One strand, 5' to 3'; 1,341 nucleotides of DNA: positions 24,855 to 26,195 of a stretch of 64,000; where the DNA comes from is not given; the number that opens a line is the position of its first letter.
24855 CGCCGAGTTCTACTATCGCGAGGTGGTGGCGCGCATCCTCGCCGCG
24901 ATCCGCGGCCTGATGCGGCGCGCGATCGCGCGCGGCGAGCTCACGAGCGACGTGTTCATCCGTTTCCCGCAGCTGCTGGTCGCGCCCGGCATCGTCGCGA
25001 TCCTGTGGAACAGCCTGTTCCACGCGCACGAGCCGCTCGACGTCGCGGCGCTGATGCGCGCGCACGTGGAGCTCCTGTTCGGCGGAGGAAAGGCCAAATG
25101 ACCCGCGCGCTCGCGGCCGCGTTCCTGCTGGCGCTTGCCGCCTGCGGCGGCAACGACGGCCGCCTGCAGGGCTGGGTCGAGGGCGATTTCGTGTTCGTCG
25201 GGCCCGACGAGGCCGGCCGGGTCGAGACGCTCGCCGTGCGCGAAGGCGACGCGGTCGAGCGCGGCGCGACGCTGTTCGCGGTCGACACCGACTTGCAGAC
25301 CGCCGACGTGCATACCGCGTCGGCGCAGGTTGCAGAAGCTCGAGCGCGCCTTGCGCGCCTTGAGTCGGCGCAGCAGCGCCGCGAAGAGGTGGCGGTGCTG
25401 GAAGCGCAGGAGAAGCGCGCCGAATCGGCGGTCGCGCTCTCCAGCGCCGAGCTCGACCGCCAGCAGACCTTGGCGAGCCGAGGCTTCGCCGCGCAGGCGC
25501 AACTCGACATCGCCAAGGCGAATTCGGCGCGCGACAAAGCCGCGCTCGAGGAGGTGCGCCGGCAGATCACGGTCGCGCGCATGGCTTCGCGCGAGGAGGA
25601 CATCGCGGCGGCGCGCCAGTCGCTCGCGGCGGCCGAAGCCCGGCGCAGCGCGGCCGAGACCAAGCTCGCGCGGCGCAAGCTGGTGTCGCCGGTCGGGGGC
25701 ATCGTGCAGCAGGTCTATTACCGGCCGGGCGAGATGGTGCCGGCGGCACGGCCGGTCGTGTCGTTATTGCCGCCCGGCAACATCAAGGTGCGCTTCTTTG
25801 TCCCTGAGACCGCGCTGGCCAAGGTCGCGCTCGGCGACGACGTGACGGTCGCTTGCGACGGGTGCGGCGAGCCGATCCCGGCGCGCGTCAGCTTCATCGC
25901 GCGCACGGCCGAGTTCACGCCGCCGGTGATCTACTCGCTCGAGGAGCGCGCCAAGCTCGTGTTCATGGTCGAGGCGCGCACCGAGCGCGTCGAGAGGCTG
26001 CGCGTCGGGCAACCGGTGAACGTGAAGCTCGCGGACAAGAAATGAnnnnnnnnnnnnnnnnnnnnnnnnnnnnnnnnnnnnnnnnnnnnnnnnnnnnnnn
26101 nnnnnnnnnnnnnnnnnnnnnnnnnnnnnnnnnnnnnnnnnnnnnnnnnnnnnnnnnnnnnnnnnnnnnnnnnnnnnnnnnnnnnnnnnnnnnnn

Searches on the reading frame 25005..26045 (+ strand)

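Call 60: search_protein_families(library=pfam, proteins=[window:25005-26045:+], max_evalue=0.0001)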
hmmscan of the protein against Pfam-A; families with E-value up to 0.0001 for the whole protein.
window:25005-26045:+ (346 aa): 3 families
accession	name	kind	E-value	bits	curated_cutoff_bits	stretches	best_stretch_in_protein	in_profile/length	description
PF13437.12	HlyD_3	-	1.4e-16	61.6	22.2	1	226-306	2-84/106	HlyD family secretion protein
PF16576.10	HlyD_D23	-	4.9e-10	39.5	30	1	65-301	22-187/214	Barrel-sandwich domain of CusB or HlyD membrane-fusion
PF13533.13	Biotin_lipoyl_2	-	2.7e-05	24.3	29.8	0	67-94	5-32/32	Biotin-lipoyl like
